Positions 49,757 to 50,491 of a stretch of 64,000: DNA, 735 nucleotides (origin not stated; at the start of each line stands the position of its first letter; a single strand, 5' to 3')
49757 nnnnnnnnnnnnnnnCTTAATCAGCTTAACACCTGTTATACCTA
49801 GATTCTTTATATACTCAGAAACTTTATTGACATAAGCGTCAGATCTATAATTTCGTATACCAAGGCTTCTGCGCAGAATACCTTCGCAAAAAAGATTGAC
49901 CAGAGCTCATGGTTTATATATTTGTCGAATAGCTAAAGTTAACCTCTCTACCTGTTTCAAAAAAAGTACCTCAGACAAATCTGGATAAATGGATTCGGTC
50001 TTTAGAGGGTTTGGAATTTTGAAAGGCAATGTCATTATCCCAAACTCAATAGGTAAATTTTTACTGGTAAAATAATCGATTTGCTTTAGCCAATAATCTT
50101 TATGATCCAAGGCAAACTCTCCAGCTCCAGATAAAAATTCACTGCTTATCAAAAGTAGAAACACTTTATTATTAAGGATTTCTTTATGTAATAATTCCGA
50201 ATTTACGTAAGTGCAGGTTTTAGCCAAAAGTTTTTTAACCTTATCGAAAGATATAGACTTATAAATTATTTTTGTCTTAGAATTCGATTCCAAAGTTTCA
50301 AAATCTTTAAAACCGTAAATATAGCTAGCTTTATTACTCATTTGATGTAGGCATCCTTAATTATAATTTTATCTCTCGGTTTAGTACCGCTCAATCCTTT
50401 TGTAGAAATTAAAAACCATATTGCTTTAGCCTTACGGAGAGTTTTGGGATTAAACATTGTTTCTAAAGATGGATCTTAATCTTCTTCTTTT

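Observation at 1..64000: Exceptional density of truncated or catalytically degenerate copies of core information-processing genes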

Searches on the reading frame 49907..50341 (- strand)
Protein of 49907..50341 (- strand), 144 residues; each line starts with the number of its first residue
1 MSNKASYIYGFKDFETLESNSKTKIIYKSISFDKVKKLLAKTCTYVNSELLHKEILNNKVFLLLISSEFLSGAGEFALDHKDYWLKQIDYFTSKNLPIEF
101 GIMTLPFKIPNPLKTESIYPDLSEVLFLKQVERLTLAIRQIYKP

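Call 8: search_protein_families(library=pfam, proteins=[window:49907-50341:-], max_evalue=0.001)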
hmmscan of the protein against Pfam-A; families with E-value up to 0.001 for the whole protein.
window:49907-50341:- (144 aa): 1 family
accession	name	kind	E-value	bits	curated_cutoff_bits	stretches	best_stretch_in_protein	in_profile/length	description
PF05141.17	DIT1_PvcA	-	5e-08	33.2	26.4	1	88-144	1-57/273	Pyoverdine/dityrosine biosynthesis protein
